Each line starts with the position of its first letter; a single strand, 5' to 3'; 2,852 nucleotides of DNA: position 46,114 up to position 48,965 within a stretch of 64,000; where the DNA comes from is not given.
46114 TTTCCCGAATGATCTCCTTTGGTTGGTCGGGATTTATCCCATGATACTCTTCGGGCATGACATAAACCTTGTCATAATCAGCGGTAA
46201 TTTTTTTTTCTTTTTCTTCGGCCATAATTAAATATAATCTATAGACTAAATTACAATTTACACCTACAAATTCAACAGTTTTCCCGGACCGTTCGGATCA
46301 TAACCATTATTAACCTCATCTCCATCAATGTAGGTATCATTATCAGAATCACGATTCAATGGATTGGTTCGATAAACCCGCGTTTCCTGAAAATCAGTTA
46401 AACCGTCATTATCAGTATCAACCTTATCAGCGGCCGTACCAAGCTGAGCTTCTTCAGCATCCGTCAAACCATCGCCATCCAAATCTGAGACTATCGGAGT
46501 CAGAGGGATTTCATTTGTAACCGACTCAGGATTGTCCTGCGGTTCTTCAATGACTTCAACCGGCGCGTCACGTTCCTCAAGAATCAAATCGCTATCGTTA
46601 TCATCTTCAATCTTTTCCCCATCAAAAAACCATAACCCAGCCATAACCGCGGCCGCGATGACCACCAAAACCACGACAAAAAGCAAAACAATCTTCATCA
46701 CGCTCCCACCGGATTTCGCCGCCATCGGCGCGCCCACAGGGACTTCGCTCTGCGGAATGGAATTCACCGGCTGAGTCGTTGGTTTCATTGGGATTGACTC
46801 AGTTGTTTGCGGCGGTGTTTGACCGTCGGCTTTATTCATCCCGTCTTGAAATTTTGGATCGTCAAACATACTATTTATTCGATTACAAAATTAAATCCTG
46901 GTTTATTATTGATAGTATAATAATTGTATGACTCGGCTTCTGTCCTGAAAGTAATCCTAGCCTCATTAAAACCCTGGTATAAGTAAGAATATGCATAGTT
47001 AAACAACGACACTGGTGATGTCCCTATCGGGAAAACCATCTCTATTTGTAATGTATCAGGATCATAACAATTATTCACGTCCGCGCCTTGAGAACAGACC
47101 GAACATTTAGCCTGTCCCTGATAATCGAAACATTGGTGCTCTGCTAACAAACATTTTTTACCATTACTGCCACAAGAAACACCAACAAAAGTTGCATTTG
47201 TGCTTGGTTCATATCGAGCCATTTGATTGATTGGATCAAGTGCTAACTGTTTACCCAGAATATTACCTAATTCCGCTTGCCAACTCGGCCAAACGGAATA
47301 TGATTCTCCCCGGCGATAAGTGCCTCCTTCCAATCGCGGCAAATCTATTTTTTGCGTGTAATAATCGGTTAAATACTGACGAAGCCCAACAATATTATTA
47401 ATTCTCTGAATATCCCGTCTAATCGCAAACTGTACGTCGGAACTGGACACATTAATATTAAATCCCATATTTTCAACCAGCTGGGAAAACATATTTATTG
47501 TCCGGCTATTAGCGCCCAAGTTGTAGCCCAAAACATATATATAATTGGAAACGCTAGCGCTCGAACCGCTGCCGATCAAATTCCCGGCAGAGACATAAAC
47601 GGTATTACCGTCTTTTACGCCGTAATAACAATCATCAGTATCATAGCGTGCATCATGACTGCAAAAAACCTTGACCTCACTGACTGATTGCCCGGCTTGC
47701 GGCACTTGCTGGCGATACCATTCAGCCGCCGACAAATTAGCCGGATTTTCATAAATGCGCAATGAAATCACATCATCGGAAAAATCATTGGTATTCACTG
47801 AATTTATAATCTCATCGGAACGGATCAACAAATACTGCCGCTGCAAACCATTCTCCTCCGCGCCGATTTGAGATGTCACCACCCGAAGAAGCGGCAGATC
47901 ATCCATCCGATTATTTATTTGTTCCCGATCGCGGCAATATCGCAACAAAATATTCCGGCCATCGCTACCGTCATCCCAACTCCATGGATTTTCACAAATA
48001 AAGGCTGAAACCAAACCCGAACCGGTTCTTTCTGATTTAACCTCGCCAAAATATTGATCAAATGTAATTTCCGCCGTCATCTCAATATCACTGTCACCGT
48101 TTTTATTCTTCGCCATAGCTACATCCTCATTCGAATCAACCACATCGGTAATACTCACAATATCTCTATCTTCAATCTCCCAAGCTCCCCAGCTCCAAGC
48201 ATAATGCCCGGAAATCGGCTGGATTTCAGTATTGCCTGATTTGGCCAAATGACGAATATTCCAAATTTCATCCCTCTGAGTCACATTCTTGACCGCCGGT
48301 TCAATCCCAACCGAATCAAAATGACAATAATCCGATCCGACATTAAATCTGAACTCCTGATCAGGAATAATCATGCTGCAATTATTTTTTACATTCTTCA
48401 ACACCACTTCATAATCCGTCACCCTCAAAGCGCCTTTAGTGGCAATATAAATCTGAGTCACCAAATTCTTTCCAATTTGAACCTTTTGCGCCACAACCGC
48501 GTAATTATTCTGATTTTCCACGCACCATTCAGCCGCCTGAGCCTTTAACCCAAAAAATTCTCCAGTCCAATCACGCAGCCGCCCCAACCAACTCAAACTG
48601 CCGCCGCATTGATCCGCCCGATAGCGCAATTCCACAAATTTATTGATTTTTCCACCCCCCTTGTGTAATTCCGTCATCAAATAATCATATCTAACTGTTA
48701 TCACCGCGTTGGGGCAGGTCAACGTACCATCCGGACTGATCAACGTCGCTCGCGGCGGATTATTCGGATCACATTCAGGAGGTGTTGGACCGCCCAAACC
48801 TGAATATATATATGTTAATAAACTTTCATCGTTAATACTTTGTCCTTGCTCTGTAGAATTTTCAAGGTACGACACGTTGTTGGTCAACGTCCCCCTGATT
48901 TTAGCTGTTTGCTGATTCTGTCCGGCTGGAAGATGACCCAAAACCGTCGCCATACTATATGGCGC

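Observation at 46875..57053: Shared N-terminal 'signal peptide plus two-helix hairpin' module on a 2675-aa giant and a 705-aa secreted protein encoded back-to-back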

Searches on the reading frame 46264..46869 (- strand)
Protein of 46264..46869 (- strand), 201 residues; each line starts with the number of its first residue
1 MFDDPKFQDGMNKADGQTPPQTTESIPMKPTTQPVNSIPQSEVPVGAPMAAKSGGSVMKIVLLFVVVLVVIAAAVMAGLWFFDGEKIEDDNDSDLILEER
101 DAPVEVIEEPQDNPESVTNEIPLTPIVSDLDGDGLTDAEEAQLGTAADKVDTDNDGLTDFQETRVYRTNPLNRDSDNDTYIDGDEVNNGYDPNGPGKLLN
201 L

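Call 9: search_protein_families(library=pfam, proteins=[window:46264-46869:-], max_evalue=0.01)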
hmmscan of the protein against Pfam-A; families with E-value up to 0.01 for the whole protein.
window:46264-46869:- (201 aa): 1 family
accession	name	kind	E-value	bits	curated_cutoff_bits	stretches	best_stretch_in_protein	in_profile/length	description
PF18884.5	TSP3_bac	-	1.6e-09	37.9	25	2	129-145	1-17/22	Bacterial TSP3 repeat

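Call 45: search_protein_families(library=ncbifam, proteins=[window:46264-46869:-], max_evalue=0.01)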
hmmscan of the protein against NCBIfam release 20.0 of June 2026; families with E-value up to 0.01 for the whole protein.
window:46264-46869:- (201 aa): 3 families
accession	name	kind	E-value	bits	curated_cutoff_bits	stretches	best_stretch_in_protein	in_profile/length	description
NF033765.2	gliding_CglD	equivalog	9.7e-07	26.9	400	1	124-189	172-244/1124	adventurous gliding motility lipoprotein CglD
NF047639.1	throspo3_MtsD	equivalog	6.9e-05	21.2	800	1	123-192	452-527/651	cell-cell cohesion protein MtsD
NF004285.1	PRK05696.1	equivalog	0.0087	15.9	179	0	52-98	12-54/171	flagellar basal body-associated protein FliL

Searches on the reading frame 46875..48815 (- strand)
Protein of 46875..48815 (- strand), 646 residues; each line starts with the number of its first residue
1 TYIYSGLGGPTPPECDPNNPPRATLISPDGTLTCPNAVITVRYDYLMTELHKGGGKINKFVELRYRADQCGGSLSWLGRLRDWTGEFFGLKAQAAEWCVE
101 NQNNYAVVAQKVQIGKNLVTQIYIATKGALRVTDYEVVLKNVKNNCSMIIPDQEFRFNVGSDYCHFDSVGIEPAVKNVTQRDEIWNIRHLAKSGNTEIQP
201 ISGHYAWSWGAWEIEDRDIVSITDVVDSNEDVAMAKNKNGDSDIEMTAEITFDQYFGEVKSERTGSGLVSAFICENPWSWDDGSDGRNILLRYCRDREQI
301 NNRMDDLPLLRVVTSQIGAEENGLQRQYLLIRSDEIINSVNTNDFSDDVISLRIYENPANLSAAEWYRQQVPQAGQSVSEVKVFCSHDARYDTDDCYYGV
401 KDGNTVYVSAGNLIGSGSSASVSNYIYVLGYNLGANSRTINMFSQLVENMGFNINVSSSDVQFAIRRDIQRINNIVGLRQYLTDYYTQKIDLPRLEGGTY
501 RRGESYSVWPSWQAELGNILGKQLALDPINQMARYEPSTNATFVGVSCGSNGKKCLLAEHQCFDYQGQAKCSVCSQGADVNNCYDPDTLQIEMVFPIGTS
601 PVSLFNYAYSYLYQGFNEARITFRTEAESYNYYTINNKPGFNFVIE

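Call 67: search_solved_structures(query=window:46875-48815:-, max_evalue=1)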
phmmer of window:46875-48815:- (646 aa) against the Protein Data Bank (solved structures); distinct sequences matched with E-value up to 1: 0.

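Call 78: find_homologous_proteins(query=window:46878-48815:-, max_evalue=0.001)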
Query window:46878-48815:-: 8000 candidates shared short words with the query, none scored E <= 0.001.
